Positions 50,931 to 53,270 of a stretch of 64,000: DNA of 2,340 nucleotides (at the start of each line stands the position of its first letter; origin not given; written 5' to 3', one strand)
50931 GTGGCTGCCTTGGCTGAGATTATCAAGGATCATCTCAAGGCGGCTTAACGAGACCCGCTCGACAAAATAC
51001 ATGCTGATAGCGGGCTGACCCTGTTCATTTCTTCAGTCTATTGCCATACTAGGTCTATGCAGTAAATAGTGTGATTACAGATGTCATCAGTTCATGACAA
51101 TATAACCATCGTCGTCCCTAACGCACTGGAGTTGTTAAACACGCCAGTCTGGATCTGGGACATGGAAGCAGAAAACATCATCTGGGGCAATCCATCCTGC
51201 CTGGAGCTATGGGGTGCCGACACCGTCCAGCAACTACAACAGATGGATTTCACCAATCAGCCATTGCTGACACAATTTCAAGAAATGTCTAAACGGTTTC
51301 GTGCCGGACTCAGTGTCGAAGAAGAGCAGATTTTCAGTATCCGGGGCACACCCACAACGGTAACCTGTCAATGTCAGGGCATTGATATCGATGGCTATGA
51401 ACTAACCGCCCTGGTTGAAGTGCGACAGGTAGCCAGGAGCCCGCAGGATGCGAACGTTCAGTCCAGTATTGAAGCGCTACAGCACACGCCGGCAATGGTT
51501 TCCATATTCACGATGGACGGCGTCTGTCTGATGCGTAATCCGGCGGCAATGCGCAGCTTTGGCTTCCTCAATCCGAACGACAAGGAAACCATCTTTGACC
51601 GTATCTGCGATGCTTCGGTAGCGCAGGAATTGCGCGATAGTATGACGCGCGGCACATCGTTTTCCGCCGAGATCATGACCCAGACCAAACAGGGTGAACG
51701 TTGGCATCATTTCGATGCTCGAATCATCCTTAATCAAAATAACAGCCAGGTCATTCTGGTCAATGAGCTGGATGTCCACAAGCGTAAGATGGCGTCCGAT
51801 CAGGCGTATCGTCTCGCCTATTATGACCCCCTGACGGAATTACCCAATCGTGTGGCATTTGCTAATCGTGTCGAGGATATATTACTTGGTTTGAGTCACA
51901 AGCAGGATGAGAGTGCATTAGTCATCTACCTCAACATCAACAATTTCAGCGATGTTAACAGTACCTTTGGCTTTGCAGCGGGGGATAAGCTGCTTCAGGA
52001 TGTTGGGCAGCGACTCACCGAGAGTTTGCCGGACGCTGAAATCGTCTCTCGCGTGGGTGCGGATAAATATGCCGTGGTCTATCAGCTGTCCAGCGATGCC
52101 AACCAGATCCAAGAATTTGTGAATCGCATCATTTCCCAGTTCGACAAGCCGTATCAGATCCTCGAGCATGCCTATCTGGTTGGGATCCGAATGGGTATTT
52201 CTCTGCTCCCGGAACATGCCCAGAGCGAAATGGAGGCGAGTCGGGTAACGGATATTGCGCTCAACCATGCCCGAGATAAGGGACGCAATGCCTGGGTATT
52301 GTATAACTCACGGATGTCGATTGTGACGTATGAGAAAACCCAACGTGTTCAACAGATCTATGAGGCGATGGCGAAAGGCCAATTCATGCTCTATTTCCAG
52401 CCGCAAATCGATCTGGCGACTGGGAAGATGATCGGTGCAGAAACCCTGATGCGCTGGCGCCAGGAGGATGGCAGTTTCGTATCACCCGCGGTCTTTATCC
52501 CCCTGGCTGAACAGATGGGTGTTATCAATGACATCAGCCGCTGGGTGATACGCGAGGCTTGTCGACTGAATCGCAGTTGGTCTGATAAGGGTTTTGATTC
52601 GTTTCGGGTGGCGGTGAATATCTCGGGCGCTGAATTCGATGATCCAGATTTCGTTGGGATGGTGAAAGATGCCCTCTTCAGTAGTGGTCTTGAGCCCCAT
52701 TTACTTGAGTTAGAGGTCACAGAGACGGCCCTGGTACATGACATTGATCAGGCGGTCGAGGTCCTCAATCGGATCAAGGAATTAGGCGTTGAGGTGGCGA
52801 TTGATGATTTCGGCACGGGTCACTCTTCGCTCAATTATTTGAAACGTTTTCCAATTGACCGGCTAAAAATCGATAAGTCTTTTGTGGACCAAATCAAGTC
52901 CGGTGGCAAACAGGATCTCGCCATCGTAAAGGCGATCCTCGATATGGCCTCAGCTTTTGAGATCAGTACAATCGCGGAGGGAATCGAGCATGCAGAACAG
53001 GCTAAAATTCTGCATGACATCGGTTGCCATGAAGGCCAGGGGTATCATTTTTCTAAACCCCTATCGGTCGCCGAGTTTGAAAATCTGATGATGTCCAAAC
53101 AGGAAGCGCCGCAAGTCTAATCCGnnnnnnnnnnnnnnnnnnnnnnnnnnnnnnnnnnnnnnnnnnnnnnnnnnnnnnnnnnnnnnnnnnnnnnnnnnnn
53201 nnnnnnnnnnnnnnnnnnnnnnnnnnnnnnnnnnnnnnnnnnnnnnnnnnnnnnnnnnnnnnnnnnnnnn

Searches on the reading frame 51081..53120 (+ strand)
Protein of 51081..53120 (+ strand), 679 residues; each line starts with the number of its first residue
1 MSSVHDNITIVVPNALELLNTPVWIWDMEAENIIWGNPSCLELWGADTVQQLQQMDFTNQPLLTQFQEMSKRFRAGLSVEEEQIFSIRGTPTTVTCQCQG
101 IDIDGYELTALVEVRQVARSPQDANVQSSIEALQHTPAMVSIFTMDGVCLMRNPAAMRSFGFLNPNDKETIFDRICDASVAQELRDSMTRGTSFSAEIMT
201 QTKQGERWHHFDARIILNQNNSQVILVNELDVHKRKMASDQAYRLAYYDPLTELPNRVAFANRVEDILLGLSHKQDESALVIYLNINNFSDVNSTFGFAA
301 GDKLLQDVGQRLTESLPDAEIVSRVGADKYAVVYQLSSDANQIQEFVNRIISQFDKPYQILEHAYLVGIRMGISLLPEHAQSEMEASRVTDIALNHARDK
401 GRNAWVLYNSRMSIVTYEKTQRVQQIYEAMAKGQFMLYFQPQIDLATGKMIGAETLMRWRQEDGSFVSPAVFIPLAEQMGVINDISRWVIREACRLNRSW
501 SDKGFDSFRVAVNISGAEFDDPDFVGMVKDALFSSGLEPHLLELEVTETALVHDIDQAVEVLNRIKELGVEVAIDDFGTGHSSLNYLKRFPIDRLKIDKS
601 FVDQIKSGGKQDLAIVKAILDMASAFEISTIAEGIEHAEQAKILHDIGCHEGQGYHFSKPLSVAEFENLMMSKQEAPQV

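Call 20: search_protein_families(library=ncbifam, proteins=[window:51081-53120:+], max_evalue=1e-10)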
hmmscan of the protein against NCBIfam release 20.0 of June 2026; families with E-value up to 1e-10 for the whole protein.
window:51081-53120:+ (679 aa): 22 families
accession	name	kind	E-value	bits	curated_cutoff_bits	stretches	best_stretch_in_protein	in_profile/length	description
NF045675.1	PhdiestaseDibA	equivalog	1.1e-120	403.9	980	1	182-666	137-621/623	phosphodiesterase DibA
NF007474.0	PRK10060.1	equivalog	3e-100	336.3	782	1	182-675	171-659/663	cyclic di-GMP phosphodiesterase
NF052458.1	PhdiestGepA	equivalog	4.8e-98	329.4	1200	1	246-666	425-837/840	phosphodiesterase GepA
NF008467.0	PRK11359.1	equivalog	3.9e-91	306.3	857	1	200-674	336-796/800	oxygen-sensing cyclic-di-GMP phosphodiesterase DosP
NF053781.1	cdiGMPphdstlr2612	equivalog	7.1e-85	285.6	1600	1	139-672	727-1267/1268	Tlr1612 family c-di-GMP phosphodiesterase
NF008807.1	PRK11829.1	equivalog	2e-82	277.4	733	1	224-671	218-663/670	biofilm formation regulator HmsP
NF007298.0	PRK09776.1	equivalog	1.6e-57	195.2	1135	1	232-666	671-1102/1111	diguanylate cyclase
NF007839.0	PRK10551.1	equivalog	1.7e-48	165.5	461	1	416-673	258-513/518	cyclic di-GMP phosphodiesterase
NF052596.1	RR_EAL_PvrR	equivalog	2.5e-42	144.9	580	1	417-676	138-395/398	response regulator cyclic di-GMP phosphodiesterase PvrR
NF045673.1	c-di-GMPRcptLapD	equivalog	5.5e-35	120.8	1020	1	239-661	229-645/647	cyclic di-GMP receptor LapD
NF008281.1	PRK11059.1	equivalog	1.2e-34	119.6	663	1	232-662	206-631/633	RNase E specificity factor CsrD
NF007423.1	PRK09966.1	equivalog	9.1e-28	97.2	325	1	226-383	217-376/390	diguanylate cyclase DgcN/YfiN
NF052265.1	EAL_dom_RimA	equivalog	7.8e-25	87.6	430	1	434-662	16-235/248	S6 modification regulatory phosphodiesterase RimA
TIGR00254.1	GGDEF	domain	1.8e-21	76.5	37.4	1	245-406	4-165/168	diguanylate cyclase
NF051473.1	DigCycDgcsShew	equivalog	2.4e-19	69.8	400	1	241-406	130-289/291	diguanylate cyclase DgcS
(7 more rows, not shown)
